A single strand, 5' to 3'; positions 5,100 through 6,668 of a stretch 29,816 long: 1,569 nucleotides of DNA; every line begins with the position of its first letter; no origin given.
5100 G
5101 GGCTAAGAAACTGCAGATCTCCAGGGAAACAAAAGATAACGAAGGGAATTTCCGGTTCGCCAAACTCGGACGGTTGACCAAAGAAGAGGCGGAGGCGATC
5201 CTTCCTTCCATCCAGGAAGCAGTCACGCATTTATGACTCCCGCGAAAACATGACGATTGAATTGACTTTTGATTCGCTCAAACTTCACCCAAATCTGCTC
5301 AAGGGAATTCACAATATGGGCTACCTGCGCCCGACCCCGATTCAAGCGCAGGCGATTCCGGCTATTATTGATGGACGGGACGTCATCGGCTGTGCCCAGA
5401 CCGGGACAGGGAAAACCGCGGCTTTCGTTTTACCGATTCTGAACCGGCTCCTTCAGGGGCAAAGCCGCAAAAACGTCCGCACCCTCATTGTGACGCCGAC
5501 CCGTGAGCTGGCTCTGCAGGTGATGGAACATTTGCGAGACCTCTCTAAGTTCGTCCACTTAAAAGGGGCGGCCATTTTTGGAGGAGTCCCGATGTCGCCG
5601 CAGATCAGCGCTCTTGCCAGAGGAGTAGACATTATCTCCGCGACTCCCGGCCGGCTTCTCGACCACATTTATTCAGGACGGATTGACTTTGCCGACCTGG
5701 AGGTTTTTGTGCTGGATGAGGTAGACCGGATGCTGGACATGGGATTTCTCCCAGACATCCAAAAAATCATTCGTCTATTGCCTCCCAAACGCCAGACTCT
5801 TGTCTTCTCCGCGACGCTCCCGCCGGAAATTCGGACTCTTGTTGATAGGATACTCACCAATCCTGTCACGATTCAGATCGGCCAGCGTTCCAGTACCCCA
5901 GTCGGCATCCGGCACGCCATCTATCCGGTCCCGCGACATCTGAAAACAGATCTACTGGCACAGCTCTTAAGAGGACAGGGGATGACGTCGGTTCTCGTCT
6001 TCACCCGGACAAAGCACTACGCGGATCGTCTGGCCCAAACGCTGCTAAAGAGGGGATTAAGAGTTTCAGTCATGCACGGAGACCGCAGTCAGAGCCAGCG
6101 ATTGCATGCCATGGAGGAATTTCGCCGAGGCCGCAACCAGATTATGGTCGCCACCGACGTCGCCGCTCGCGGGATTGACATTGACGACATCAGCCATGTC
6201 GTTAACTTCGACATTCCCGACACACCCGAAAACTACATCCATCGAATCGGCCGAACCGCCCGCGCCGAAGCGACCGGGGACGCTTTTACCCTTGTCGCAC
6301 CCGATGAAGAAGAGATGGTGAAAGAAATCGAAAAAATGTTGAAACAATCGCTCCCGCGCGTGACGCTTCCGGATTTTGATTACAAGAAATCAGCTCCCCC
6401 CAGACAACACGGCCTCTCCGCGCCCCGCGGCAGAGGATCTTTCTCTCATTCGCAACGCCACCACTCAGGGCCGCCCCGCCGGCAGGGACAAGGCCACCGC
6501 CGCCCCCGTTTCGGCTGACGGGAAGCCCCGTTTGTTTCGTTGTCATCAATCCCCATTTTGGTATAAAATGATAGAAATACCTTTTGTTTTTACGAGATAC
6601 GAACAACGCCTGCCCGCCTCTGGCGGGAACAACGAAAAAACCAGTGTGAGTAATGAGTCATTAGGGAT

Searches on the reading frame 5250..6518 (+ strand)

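Call 23: search_protein_families(library=pfam, proteins=[window:5250-6518:+], max_evalue=0.01)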
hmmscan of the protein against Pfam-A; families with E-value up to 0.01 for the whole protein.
window:5250-6518:+ (422 aa): 4 families
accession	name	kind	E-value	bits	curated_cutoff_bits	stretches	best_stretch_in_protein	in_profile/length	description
PF00270.35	DEAD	-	3.4e-52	177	26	1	29-195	1-165/167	DEAD/DEAH box helicase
PF00271.37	Helicase_C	-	1.3e-33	116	23.5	1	232-339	2-109/110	Helicase conserved C-terminal domain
PF04851.21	ResIII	-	1.4e-06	28.8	22.5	1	28-190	4-162/164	Type III restriction enzyme, res subunit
PF13245.12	AAA_19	-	0.0034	18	25.1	0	32-178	1-115/134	AAA domain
